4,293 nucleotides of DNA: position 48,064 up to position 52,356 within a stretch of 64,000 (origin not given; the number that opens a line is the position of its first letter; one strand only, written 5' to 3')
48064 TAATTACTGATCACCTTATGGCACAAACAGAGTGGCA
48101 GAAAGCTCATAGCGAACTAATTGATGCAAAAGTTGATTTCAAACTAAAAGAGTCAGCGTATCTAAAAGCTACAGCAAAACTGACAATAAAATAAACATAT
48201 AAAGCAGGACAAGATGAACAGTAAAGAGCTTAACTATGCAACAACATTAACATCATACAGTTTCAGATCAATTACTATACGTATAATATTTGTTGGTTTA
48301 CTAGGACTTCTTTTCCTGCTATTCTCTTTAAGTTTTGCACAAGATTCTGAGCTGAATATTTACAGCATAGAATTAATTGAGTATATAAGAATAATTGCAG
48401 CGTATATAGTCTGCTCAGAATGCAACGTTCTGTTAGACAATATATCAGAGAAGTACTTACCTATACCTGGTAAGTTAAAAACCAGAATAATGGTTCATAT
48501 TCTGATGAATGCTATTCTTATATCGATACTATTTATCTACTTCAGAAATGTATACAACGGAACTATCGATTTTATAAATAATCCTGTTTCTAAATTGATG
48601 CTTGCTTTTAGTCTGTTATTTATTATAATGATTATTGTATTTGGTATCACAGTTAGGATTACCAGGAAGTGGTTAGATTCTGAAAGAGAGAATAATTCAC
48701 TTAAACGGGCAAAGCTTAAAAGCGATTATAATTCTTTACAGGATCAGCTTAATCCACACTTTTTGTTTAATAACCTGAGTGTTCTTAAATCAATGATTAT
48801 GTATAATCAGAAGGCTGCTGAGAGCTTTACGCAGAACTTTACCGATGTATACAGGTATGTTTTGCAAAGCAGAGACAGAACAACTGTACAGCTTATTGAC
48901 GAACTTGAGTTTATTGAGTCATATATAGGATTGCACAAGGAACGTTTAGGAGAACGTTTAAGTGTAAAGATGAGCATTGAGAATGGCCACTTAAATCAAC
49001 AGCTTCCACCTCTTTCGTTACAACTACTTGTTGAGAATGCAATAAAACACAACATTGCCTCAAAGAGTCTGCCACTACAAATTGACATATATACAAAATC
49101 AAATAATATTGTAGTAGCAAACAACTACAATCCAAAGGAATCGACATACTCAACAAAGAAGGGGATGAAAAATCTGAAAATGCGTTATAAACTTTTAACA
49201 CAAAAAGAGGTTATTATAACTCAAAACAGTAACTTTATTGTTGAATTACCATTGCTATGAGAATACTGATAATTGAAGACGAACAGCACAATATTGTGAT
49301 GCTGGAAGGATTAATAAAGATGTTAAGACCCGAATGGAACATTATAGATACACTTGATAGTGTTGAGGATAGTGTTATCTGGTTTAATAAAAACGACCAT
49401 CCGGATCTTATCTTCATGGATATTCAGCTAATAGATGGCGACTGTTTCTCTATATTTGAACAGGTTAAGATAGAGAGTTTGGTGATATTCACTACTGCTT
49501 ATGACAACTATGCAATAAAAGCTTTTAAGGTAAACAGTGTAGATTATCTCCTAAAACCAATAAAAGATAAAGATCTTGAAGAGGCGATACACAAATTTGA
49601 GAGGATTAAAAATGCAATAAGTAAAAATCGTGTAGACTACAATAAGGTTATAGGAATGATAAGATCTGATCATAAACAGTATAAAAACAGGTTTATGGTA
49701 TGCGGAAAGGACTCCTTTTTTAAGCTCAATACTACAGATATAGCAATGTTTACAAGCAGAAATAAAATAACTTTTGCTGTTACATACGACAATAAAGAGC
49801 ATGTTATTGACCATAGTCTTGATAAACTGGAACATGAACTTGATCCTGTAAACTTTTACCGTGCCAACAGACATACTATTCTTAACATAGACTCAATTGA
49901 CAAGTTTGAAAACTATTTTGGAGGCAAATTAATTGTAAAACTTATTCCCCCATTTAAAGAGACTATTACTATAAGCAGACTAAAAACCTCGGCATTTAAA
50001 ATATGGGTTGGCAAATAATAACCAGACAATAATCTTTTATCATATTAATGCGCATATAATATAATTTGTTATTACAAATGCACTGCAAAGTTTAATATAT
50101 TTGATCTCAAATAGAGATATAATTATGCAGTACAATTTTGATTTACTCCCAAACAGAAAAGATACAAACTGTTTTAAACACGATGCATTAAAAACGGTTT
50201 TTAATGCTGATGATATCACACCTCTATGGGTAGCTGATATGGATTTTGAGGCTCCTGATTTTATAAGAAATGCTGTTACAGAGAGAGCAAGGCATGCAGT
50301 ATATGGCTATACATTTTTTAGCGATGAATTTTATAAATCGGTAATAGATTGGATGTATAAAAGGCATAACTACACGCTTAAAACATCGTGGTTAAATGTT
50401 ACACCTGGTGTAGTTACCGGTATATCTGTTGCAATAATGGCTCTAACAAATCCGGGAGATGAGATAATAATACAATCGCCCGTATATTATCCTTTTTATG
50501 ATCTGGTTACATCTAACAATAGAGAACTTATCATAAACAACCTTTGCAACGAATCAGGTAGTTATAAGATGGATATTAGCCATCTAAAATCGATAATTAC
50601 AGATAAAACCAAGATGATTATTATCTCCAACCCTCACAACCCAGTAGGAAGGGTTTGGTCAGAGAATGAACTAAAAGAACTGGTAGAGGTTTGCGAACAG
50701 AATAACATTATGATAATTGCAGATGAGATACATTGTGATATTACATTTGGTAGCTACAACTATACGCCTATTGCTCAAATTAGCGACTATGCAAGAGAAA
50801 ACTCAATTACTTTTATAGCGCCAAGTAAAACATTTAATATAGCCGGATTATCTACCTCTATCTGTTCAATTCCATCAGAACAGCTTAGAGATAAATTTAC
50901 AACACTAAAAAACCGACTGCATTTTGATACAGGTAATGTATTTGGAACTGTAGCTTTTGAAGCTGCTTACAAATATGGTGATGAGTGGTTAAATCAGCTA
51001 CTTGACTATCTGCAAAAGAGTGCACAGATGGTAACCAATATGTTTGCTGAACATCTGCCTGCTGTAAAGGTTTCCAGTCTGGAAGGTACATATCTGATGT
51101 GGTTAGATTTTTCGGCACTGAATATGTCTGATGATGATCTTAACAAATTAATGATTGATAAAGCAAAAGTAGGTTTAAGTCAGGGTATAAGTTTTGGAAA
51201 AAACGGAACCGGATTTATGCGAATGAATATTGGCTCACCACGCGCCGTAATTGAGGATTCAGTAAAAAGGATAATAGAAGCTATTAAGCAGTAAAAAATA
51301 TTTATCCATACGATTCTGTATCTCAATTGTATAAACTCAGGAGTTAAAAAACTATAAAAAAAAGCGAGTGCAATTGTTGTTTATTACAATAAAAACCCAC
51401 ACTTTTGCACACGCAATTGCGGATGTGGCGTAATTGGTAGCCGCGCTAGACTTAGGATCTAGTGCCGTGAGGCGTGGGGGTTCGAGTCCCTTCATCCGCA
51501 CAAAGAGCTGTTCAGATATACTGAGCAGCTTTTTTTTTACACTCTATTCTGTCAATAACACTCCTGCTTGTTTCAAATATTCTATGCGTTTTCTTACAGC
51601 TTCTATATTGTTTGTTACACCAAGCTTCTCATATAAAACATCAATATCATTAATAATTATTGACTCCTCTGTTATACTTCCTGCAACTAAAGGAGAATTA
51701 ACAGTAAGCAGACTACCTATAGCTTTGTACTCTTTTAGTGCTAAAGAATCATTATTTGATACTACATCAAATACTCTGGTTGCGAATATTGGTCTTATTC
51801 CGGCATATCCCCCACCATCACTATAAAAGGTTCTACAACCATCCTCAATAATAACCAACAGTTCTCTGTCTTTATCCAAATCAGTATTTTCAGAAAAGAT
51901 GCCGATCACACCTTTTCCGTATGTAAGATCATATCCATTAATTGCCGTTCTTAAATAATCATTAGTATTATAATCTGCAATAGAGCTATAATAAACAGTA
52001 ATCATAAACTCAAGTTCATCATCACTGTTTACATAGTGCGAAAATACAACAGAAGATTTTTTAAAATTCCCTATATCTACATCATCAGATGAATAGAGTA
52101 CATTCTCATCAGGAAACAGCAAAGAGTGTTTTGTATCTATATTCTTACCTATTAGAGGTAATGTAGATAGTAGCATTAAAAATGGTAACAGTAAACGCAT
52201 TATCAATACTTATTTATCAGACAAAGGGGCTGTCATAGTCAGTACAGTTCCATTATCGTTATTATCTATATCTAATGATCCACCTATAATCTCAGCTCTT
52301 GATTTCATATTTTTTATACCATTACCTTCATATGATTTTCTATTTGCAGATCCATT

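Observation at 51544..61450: Candidate uncharacterised envelope/surface module: TPR sensor kinase, LuxR regulator and five exported proteins of unknown function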

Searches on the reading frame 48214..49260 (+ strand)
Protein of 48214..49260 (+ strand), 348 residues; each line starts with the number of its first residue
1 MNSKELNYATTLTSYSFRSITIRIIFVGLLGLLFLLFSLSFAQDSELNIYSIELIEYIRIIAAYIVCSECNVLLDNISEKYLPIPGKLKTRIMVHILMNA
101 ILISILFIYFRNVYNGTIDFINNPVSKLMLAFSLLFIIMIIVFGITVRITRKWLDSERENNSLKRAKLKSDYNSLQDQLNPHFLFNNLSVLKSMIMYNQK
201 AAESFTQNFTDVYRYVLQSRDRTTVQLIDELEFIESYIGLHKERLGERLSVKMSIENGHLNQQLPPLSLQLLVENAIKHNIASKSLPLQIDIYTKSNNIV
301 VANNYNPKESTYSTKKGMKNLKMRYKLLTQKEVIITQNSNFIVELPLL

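Call 10: search_protein_families(library=pfam, proteins=[window:48214-49260:+], max_evalue=0.001)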
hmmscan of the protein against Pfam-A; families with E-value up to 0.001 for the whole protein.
window:48214-49260:+ (348 aa): 1 family
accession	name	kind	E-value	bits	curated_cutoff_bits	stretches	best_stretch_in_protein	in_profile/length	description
PF06580.19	His_kinase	-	1.3e-21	77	25.2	1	172-249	3-81/81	Histidine kinase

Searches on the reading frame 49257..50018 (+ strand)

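Call 10: search_protein_families(library=pfam, proteins=[window:49257-50018:+], max_evalue=0.001)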
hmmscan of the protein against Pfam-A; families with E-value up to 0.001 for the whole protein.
window:49257-50018:+ (253 aa): 2 families
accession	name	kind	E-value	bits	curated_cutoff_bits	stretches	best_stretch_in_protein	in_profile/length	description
PF04397.21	LytTR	-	1.8e-17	63.8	22.6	1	153-250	2-96/98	LytTr DNA-binding domain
PF00072.30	Response_reg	-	6e-13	49.4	30.2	1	3-111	1-110/111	Response regulator receiver domain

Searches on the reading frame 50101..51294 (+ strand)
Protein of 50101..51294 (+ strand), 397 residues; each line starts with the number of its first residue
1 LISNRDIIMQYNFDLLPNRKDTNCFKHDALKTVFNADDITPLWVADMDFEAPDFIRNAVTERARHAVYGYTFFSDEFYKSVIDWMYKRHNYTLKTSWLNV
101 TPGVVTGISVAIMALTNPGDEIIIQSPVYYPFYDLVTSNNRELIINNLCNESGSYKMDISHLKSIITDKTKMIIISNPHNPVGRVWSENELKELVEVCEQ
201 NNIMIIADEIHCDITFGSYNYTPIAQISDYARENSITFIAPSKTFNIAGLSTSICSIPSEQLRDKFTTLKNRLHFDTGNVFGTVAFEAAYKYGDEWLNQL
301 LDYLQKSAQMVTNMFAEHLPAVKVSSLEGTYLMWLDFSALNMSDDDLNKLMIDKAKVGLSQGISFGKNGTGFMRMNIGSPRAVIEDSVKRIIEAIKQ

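Call 10: search_protein_families(library=pfam, proteins=[window:50101-51294:+], max_evalue=0.001)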
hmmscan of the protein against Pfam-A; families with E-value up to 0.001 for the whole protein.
window:50101-51294:+ (397 aa): 4 families
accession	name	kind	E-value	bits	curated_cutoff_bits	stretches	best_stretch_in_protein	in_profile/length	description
PF00155.27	Aminotran_1_2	-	1e-42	147.1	19.7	1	62-391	32-361/361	Aminotransferase class I and II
PF01053.26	Cys_Met_Meta_PP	-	2.8e-07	29.9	27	1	106-210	78-175/381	Cys/Met metabolism PLP-dependent enzyme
PF01212.27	Beta_elim_lyase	-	3e-06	27.2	27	1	109-208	61-168/288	Beta-eliminating lyase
PF00266.25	Aminotran_5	-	0.00064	19.2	21.5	0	150-208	122-175/371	Aminotransferase class-V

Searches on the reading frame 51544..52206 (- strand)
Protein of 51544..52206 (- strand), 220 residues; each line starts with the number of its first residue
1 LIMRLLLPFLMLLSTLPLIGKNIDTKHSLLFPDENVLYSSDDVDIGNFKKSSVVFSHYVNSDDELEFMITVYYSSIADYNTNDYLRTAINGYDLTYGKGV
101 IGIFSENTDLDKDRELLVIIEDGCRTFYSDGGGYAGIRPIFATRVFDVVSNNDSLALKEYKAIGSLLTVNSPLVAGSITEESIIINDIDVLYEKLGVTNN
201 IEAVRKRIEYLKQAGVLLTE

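Call 5: search_protein_families(library=pfam, proteins=[window:51544-52206:-], max_evalue=0.1)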
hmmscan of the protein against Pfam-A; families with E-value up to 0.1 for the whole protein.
window:51544-52206:- (220 aa): 1 family
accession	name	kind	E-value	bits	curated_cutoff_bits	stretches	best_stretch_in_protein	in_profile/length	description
PF03196.18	DUF261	-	0.03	14.9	26.1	0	24-63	71-110/137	Protein of unknown function, DUF261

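Call 6: search_protein_families(library=ncbifam, proteins=[window:51544-52206:-], max_evalue=0.1)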
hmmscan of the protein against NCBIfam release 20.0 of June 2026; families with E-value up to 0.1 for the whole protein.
window:51544-52206:- (220 aa): 0 families

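Call 15: search_protein_families(library=padloc, proteins=[window:51544-52206:-], max_evalue=0.01)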
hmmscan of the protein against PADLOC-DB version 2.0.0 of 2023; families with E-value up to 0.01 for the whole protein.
window:51544-52206:- (220 aa): 0 families

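Call 16: search_protein_families(library=phrogs, proteins=[window:51544-52206:-], max_evalue=0.01)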
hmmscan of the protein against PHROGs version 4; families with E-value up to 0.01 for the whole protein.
window:51544-52206:- (220 aa): 0 families

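Call 48: list_cluster_members(proteins=[window:51544-52200:-, window:52210-54213:-, window:55277-55819:-, window:55927-60204:-, window:60212-60580:-, window:60836-61450:+, window:50101-51294:+])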
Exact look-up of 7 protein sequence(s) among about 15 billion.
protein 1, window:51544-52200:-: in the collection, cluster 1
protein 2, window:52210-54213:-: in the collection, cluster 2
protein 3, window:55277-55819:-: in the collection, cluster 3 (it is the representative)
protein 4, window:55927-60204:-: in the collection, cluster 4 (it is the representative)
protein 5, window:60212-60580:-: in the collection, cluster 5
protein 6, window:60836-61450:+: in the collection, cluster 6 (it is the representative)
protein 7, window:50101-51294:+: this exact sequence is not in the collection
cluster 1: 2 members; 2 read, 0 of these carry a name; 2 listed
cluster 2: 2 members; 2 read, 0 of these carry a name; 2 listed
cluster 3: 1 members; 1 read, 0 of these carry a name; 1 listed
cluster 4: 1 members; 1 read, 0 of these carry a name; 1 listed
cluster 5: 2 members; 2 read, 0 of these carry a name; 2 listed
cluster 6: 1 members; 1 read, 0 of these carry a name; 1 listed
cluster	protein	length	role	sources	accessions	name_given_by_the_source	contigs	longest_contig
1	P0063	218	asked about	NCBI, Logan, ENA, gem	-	-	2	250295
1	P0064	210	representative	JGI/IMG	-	-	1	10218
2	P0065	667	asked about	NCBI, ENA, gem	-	-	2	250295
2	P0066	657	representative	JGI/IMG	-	-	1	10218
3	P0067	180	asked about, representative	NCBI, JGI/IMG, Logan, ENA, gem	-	-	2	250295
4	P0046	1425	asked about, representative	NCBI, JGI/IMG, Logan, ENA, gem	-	-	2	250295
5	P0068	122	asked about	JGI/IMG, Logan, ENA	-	-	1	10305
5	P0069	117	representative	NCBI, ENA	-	-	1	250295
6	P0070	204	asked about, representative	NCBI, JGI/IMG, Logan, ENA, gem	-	-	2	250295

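Call 67: search_solved_structures(query=window:51547-52200:-, max_evalue=10)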
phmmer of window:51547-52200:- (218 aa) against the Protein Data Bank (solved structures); distinct sequences matched with E-value up to 10: 49.
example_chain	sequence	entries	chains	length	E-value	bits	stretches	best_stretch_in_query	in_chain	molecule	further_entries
6o6q_A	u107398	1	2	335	0.066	16.2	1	32-132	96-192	Casein kinase 2 catalytic subunit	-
6z1c_A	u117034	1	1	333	0.09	15.7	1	39-132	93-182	Casein kinase II subunit alpha-1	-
6xx6_A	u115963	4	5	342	0.095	15.6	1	39-132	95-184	Casein kinase II subunit alpha-1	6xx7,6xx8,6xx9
9tfx_AAAA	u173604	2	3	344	0.096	15.6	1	39-132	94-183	Casein kinase II subunit alpha-1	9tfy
5ts8_A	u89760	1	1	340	0.14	15.1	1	29-132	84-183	Protein kinase CK2 catalytic subunit CK2 alpha-3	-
4dgm_A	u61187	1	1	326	0.18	14.8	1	33-132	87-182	Casein kinase II subunit alpha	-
6ise_B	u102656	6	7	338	0.18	14.7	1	45-132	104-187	Casein kinase II subunit alpha | CMGC/CK2 protein kinase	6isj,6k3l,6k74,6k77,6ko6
1m2p_A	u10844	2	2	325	0.22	14.5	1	38-132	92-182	Casein kinase II, alpha chain | Casein kinase II subunit alpha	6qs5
4dgn_A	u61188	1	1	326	0.22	14.5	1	38-132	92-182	Casein kinase II subunit alpha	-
1daw_A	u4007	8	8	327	0.22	14.4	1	38-132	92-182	PROTEIN KINASE CK2 | Casein kinase II, alpha chain | Casein kinase II subunit alpha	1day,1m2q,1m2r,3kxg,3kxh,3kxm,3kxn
3pvg_A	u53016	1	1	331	0.23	14.4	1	38-132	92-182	Casein kinase II subunit alpha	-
1ds5_A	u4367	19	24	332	0.23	14.4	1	38-132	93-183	CASEIN KINASE, ALPHA CHAIN | PROTEIN KINASE CK2, ALPHA SUBUNIT | CASEIN KINASE II, ALPHA CHAIN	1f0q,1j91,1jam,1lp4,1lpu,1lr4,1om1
4anm_A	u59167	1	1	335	0.23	14.4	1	38-132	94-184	CASEIN KINASE II SUBUNIT ALPHA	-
4md9_E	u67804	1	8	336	0.24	14.3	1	35-132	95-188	Casein kinase II subunit alpha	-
2pvh_A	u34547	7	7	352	0.26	14.2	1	38-132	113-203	Casein kinase II subunit alpha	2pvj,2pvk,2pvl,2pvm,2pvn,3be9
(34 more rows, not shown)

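Call 72: predict_structure(protein=window:51547-52200:-)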
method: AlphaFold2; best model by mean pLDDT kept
length: 218 residues; sequences in the alignment: 1
mean_pLDDT: 36.3   pTM: 0.24
mean pLDDT of the five models: 36.3, 35.3, 30.4, 28.9, 28.9
residues with pLDDT >= 90: 0; 70-90: 6; 50-70: 8; < 50: 204
segments of 3 or more residues with pLDDT < 50: 15-218
pLDDT, mean of each block of 10 residues (from residue 1): 69 49 30 30 33 36 41 37 39 39 37 35 32 31 28 30 28 26 31 37 45 35
secondary structure, 60 per line:
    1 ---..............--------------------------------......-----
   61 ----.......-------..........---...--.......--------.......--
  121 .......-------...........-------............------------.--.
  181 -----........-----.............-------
elements in order: H4-17 E50-55 E65-71 H79-88 E97-103 E112-118 E121-127 H135-145 H153-164 H186-193 H199-211

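Call 74: find_related_loci(query=window:51547-52200:-, collection=viral_contigs, flank=10000)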
Query window:51547-52200:- (218 aa) in viral_contigs; peptide patterns used: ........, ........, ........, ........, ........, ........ (x = any residue, [..] = any of these).
12 stretches matched a pattern, but none encodes a relative of the query by tblastn (E <= 1e-3).
